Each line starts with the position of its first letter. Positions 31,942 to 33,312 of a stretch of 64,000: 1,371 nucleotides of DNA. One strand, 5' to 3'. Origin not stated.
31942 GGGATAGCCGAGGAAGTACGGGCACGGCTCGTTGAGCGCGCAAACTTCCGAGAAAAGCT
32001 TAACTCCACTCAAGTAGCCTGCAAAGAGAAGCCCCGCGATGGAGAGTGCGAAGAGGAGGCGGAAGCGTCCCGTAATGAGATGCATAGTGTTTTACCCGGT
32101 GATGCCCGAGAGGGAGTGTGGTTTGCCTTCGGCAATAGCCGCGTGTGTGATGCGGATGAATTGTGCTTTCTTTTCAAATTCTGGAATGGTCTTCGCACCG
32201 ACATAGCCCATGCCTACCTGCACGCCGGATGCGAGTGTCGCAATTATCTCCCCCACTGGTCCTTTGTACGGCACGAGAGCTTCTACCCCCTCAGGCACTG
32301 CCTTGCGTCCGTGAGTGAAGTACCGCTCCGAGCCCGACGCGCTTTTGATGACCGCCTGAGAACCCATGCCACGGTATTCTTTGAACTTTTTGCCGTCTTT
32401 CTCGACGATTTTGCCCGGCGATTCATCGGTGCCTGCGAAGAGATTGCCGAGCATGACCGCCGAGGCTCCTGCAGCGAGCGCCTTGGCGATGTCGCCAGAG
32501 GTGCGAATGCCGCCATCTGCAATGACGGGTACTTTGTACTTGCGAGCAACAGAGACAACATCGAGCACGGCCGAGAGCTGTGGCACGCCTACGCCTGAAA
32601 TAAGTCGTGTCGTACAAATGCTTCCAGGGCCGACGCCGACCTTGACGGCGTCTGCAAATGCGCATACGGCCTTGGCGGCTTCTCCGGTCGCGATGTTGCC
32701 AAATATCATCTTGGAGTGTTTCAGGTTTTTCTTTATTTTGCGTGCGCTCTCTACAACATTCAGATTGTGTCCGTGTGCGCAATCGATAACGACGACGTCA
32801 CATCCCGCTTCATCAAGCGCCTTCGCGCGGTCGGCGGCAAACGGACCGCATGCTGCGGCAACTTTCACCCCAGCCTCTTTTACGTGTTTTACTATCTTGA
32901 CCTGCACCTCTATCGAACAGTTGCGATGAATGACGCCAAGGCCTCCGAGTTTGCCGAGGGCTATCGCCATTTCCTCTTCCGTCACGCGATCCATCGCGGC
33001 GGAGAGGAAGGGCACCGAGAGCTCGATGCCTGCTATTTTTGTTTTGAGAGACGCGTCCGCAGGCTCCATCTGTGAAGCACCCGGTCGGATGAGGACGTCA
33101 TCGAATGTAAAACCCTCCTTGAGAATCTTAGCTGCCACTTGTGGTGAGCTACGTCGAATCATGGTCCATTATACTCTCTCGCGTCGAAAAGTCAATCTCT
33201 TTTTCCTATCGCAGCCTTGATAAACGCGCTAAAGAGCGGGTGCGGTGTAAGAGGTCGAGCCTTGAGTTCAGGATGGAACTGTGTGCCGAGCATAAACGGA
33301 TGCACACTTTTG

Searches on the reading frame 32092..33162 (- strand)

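Call 101: search_protein_families(library=pfam, proteins=[window:32092-33162:-], max_evalue=0.00001)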
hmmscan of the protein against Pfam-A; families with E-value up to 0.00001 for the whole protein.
window:32092-33162:- (356 aa): 3 families
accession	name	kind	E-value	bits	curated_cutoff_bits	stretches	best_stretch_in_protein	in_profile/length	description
PF00478.31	IMPDH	-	2.2e-127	425.3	25.6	1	17-349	1-345/345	IMP dehydrogenase / GMP reductase domain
PF03060.21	NMO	-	1.7e-10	41.3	28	1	152-255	138-238/331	Nitronate monooxygenase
PF01070.24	FMN_dh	-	2.4e-09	37.2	24.9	1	198-242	262-305/350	FMN-dependent dehydrogenase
